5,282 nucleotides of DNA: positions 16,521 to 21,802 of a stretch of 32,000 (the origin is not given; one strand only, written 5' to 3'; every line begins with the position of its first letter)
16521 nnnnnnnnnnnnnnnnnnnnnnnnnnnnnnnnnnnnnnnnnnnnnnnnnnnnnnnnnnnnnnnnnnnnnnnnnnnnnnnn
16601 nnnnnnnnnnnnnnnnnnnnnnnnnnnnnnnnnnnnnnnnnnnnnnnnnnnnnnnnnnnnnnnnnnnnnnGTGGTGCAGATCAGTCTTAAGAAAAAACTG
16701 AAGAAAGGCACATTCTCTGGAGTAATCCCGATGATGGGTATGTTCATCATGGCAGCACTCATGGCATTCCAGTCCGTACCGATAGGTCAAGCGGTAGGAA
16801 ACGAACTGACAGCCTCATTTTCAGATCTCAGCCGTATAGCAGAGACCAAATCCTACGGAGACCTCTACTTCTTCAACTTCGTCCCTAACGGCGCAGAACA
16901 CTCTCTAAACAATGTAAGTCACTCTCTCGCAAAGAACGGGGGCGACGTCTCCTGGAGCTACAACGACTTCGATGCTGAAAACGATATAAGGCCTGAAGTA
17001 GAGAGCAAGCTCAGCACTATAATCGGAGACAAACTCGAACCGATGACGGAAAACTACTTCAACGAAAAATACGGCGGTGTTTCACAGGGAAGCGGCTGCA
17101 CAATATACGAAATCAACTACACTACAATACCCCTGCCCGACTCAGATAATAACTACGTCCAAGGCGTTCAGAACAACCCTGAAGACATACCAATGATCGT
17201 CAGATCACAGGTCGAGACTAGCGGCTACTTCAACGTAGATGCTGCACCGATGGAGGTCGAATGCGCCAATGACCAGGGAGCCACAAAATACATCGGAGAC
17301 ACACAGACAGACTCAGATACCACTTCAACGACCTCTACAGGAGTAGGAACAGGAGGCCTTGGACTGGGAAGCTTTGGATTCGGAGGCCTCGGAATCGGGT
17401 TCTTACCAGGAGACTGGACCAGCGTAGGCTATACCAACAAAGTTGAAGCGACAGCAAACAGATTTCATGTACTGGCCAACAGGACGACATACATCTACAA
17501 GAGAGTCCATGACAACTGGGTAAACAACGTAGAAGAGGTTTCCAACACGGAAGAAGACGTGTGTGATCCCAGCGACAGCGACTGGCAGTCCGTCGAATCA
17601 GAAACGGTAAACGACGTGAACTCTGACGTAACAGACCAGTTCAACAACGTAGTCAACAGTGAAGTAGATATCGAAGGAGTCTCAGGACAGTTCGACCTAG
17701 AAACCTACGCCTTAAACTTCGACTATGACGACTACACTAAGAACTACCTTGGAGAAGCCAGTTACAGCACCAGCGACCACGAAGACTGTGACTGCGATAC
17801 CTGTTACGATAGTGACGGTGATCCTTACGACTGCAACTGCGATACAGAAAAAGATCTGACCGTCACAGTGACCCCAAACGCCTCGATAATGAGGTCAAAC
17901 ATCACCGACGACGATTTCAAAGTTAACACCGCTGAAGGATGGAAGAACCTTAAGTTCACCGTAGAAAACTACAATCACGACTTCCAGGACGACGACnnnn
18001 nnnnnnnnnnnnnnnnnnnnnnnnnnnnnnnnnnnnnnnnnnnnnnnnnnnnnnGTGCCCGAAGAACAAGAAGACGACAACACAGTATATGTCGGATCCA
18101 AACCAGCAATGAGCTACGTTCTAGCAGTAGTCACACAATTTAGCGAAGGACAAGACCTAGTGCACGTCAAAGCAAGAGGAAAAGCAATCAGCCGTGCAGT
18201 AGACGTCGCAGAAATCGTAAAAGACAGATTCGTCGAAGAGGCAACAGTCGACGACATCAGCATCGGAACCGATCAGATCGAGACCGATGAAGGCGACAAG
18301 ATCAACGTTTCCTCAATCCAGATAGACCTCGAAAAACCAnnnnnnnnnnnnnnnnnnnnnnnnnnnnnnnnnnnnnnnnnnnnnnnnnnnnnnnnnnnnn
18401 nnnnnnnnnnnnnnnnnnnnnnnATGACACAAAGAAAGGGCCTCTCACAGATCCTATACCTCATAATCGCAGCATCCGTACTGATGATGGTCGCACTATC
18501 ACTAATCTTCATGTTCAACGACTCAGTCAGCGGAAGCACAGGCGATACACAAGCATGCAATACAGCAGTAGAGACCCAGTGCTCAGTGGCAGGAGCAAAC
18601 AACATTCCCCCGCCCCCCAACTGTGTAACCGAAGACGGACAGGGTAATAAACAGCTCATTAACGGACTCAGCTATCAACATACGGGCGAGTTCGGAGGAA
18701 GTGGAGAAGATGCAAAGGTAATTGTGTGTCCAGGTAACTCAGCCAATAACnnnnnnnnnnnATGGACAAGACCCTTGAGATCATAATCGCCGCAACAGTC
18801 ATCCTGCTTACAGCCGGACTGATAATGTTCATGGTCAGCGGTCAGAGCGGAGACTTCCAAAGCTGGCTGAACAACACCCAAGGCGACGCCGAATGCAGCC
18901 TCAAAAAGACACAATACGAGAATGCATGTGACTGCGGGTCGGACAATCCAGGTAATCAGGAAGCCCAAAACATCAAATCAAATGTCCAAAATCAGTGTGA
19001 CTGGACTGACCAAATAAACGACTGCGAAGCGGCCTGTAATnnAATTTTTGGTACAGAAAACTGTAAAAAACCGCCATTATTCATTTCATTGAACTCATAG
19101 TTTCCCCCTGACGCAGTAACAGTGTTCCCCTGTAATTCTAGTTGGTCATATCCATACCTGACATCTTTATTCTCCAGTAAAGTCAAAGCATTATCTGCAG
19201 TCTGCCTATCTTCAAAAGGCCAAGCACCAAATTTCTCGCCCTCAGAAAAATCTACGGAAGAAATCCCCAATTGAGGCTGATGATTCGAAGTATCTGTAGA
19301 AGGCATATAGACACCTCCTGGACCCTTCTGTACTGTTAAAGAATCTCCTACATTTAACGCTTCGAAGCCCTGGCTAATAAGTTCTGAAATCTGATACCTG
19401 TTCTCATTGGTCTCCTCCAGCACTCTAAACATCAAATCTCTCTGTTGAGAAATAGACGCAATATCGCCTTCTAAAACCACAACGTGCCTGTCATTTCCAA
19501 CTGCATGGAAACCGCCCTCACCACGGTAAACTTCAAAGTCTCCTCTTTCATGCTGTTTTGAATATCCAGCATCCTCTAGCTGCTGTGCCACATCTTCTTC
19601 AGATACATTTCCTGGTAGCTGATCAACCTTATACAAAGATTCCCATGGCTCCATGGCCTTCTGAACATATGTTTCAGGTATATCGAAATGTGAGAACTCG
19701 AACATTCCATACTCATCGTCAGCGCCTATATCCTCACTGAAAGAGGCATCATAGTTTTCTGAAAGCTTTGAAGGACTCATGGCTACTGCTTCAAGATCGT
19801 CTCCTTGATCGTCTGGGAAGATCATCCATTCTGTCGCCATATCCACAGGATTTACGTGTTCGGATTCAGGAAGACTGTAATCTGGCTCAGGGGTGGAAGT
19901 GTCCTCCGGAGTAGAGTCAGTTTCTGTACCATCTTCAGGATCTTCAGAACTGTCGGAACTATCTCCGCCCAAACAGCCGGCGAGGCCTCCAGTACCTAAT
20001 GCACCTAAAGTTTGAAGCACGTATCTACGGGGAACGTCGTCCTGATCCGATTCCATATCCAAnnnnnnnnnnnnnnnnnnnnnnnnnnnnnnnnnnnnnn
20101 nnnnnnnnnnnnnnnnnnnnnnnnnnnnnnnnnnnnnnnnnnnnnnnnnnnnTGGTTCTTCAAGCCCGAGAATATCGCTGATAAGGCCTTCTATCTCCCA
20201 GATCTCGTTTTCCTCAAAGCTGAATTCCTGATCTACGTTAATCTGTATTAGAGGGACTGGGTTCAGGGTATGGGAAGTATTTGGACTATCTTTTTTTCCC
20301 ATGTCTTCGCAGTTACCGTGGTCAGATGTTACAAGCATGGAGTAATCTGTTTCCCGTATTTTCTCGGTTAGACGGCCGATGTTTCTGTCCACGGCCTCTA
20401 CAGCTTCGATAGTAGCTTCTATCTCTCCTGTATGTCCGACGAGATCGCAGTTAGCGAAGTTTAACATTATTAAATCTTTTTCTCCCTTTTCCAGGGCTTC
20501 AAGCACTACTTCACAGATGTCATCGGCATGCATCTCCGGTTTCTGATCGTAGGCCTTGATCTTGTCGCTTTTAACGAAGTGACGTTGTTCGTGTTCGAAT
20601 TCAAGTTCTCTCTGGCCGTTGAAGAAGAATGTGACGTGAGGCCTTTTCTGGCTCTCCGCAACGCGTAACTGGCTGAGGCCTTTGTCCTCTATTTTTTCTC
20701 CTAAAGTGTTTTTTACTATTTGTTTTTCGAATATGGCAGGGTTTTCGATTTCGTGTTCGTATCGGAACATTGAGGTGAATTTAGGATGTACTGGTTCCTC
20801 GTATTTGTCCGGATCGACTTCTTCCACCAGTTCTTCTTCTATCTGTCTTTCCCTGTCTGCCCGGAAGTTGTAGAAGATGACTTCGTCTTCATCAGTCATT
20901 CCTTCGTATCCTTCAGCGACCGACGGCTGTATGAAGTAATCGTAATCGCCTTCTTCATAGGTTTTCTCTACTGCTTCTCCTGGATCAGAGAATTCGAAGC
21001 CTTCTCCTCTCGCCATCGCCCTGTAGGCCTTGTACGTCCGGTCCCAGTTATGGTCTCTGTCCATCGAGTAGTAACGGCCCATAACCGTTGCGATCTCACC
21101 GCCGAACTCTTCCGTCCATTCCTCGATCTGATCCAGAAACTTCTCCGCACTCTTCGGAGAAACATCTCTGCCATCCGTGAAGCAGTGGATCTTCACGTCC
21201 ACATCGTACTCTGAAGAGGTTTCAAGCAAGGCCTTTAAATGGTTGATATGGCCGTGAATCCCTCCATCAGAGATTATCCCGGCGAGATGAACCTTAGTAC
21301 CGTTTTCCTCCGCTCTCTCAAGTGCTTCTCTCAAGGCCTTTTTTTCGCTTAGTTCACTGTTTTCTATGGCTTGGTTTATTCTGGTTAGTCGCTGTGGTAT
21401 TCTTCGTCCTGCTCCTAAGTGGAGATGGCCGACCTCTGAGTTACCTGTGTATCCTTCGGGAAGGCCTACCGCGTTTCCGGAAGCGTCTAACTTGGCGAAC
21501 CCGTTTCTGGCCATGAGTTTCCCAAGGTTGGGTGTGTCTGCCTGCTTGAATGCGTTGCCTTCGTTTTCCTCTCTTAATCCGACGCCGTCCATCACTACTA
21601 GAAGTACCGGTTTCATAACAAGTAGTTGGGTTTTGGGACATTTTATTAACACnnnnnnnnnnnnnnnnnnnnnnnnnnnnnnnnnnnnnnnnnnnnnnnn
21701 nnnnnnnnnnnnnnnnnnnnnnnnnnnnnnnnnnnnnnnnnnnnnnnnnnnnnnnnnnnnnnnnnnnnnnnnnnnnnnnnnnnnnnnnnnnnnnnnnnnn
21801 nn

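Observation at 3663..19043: Very large type IV pilus-like operon: one ATPase, one platform protein and about 13-15 pilin-like subunits, with no archaellum genes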

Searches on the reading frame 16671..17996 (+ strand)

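Call 7: search_protein_families(library=pfam, max_evalue=0.1, proteins=[window:16671-17996:+])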
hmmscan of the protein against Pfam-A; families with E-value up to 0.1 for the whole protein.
window:16671-17996:+ (442 aa): 2 families
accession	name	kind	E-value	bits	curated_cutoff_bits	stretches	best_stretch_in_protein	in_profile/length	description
PF06403.16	Lamprin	-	0.04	14.3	34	1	217-245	30-59/91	Lamprin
PF10810.13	DUF2545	-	0.05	14.2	27.8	1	6-49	17-58/80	Protein of unknown function (DUF2545)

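Call 9: search_protein_families(library=ncbifam, max_evalue=0.1, proteins=[window:16671-17996:+])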
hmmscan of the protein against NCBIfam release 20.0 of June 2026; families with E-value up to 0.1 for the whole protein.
window:16671-17996:+ (442 aa): 0 families

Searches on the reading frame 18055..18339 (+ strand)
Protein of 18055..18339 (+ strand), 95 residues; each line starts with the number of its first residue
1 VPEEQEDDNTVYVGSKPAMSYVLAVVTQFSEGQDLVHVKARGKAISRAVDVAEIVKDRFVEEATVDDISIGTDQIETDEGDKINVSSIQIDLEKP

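Call 7: search_protein_families(library=pfam, max_evalue=0.1, proteins=[window:18055-18339:+])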
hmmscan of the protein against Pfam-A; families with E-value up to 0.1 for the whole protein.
window:18055-18339:+ (95 aa): 2 families
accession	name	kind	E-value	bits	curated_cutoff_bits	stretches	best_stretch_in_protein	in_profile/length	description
PF01918.27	Alba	-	1.7e-20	72.9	25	1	9-70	1-64/66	Alba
PF12328.13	Rpp20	-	0.012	16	24.6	1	29-58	42-71/118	Rpp20 subunit of nuclear RNase MRP and P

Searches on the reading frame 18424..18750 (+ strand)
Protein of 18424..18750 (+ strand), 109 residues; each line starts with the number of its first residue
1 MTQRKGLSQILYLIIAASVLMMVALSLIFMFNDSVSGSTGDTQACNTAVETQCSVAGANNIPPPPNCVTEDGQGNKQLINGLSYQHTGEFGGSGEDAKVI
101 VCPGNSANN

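Call 7: search_protein_families(library=pfam, max_evalue=0.1, proteins=[window:18424-18750:+])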
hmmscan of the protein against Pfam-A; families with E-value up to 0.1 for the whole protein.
window:18424-18750:+ (109 aa): 0 families

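Call 9: search_protein_families(library=ncbifam, max_evalue=0.1, proteins=[window:18424-18750:+])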
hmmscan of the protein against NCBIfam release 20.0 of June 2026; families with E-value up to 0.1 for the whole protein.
window:18424-18750:+ (109 aa): 0 families

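Call 33: find_homologous_proteins(query=window:18424-18750:+, max_evalue=0.001)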
Query window:18424-18750:+ (109 aa): 100 proteins with E <= 0.001 among 109 candidates.
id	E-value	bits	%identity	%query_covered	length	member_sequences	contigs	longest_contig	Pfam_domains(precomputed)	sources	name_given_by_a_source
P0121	1.2e-65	236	100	100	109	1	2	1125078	-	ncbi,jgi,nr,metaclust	ncbi:hypothetical protein AQV86_05790 [Nanohaloarchaea archaeon SG9]|nr:hypothetical protein AQV86_0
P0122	1.8e-53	197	90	96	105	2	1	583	-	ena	-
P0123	7.8e-51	188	86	94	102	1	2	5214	-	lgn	-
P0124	1.0e-40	156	71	100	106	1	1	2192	-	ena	-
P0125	1.3e-34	136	73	83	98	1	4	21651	-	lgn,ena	-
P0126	2.8e-32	129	63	96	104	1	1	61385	-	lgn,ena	-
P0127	3.9e-30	122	65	88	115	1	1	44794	-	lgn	-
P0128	9.4e-30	121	57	99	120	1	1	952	-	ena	-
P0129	3.3e-28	116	63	80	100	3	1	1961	-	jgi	-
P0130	7.8e-28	115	67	86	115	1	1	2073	-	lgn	-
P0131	1.5e-27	114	69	77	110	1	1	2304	-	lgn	-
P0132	4.0e-27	112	60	94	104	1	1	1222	-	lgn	-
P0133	3.5e-24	103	54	97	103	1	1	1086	-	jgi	-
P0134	8.6e-24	102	58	88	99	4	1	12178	-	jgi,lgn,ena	jgi:hypothetical protein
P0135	5.1e-20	89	67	64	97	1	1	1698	-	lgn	-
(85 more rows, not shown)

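Call 41: predict_structure(alignment_id=A1)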
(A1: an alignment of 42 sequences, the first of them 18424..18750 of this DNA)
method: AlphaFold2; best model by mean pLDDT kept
length: 109 residues; sequences in the alignment: 42
mean_pLDDT: 71.3   pTM: 0.47
mean pLDDT of the five models: 71.3, 69.8, 69.7, 69.5, 69.0
residues with pLDDT >= 90: 0; 70-90: 67; 50-70: 32; < 50: 10
segments of 3 or more residues with pLDDT < 50: 32-37
pLDDT, mean of each block of 10 residues (from residue 1): 55 68 65 52 82 82 83 77 80 79 60
secondary structure, 60 per line:
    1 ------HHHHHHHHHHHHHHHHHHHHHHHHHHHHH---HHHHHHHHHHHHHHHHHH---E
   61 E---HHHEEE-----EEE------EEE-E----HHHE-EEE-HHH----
elements in order: H7-35 H39-56 E68-70 E76-78 E85-87 E99-101

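Call 43: fold_search(model_id=the predicted structure, library=pdb)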
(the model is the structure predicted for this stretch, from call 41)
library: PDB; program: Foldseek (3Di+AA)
matches with E <= 10: 25; with E <= 0.001: 0
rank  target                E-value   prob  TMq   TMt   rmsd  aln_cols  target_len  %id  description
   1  4j95_C                3.9e+00  0.03  0.17  0.08  12.1        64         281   14  Crystal Structure of FGF Receptor 2 (FGFR2) Kinase Domain Harboring the Pathogenic K659N Mutation Responsible for an U (released 2013-08-07)
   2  8uur_A                4.5e+00  0.03  0.20  0.11  13.6        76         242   16  Structure of Serratia proteamaculans antifeeding prophage mini-fibre (AfpX13) (released 2025-08-27)
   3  5os5                  5.1e+00  0.02  0.16  0.08  10.4        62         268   11  Crystal structure of Aurora-A kinase in complex with an allosterically binding fragment (released 2017-11-01)
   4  4a5a_C                5.8e+00  0.03  0.16  0.04  11.6        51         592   20  Crystal structure of the C258S/C268S variant of Toxoplasma gondii nucleoside triphosphate diphosphohydrolase 3 (NTPDas (released 2011-11-30)
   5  8on5_E                6.2e+00  0.05  0.27  0.17  11.5       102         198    9  Structure of the tail fibre from an extracellular contractile injection system from Photorhabdus bacteria (released 2024-04-10)
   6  4j95_B                6.7e+00  0.03  0.18  0.09  11.9        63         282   11  Crystal Structure of FGF Receptor 2 (FGFR2) Kinase Domain Harboring the Pathogenic K659N Mutation Responsible for an U (released 2013-08-07)
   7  4j97_D                7.1e+00  0.02  0.16  0.08  12.1        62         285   14  Crystal Structure of FGF Receptor 2 (FGFR2) Kinase Domain Harboring the Pathogenic Gain-of-Function K659E Mutation Ide (released 2013-08-07)
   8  7f97_B                7.1e+00  0.01  0.14  0.05  13.6        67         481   10  Plasmodium falciparum Prolyl-tRNA Synthetase (PfPRS) in Complex with L-proline and compound L97 (released 2023-01-04)
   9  4a5a_D                7.6e+00  0.05  0.16  0.03   6.5        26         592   31  Crystal structure of the C258S/C268S variant of Toxoplasma gondii nucleoside triphosphate diphosphohydrolase 3 (NTPDas (released 2011-11-30)
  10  8chs_D                7.6e+00  0.02  0.13  0.13   5.6        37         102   14  Human heparan sulfate N-deacetylase-N-sulfotransferase 1 in complex with calcium, 3'-phosphoadenosine-5'-phosphosulfat (released 2024-02-21)
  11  7d3l_H                7.6e+00  0.01  0.13  0.11   5.8        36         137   17  FOOT AND MOUTH DISEASE VIRUS O/TIBET/99-BOUND THE SINGLE CHAIN FRAGMEN ANTIBODY F145 (released 2021-04-14)
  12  4a5b_B                8.2e+00  0.04  0.16  0.03   6.2        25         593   24  Crystal structure of the C258S/C268S variant of Toxoplasma gondii nucleoside triphosphate diphosphohydrolase 1 (NTPDas (released 2011-11-30)
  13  2x1l_A                8.7e+00  0.02  0.16  0.04  12.7        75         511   13  Crystal structure of Mycobacterium smegmatis methionyl-tRNA synthetase in complex with methionine and adenosine (released 2010-07-28)
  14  8a8o_D                9.3e+00  0.05  0.14  0.15   2.2        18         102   17  PAPS reductase from Methanothermococcus thermolithotrophicus refined to 1.45 A (released 2023-04-26)
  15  4kh5_A                9.3e+00  0.04  0.16  0.03   6.2        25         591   24  Toxoplasma gondii NTPDase1 C258S/C268S in complex with Mg and AMPNP (released 2013-11-06)
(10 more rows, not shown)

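Call 73: search_solved_structures(query=A1, max_evalue=10)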
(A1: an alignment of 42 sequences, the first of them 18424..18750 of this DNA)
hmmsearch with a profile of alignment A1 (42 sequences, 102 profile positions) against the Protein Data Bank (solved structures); distinct sequences matched with E-value up to 10: 0.

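Call 89: search_protein_families(library=pfam, max_evalue=1, proteins=[window:18424-18750:+])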
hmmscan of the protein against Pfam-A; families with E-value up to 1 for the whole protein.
window:18424-18750:+ (109 aa): 0 families

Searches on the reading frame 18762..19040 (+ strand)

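Call 7: search_protein_families(library=pfam, max_evalue=0.1, proteins=[window:18762-19040:+])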
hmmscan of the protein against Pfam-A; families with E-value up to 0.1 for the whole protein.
window:18762-19040:+ (93 aa): 1 family
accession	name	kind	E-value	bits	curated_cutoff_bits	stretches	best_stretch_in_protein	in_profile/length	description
PF22933.1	ComC_SSD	-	0.012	15.7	24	1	6-63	89-147/222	ComC, supersandwich domain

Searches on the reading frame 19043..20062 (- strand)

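Call 7: search_protein_families(library=pfam, max_evalue=0.1, proteins=[window:19043-20062:-])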
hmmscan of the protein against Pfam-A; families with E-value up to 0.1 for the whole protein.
window:19043-20062:- (340 aa): 1 family
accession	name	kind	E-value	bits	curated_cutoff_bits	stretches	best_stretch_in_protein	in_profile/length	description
PF04916.18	Phospholip_B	-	0.062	12.4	27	1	135-168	306-338/487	Phospholipase B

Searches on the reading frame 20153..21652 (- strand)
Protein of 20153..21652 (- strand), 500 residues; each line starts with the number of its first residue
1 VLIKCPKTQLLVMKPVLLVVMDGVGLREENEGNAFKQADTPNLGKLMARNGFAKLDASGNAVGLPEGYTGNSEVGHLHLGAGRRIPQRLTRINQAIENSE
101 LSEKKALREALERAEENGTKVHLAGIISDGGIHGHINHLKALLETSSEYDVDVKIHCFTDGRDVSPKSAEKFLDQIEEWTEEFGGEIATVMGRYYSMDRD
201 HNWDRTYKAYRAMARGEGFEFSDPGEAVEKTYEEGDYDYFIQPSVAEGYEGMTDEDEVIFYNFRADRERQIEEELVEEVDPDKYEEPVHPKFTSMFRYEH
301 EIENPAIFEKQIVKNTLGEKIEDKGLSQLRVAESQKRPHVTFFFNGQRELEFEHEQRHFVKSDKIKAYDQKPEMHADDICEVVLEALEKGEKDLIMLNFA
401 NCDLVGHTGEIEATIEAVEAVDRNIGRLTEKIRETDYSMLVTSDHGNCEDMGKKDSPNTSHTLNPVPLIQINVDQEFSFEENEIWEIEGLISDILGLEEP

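Call 84: search_protein_families(library=pfam, max_evalue=0.001, proteins=[window:20153-21652:-])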
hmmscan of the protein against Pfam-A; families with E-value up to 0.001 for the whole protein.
window:20153-21652:- (500 aa): 3 families
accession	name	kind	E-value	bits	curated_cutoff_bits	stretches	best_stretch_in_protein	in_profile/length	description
PF01676.23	Metalloenzyme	-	8.4e-70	235.6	24.3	1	14-498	1-251/252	Metalloenzyme superfamily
PF06415.18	iPGM_N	-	8e-68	228.6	27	1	92-299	1-216/217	BPG-independent PGAM N-terminus (iPGM_N)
PF01663.27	Phosphodiest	-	2.1e-09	37.9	23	1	377-446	157-220/342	Type I phosphodiesterase / nucleotide pyrophosphatase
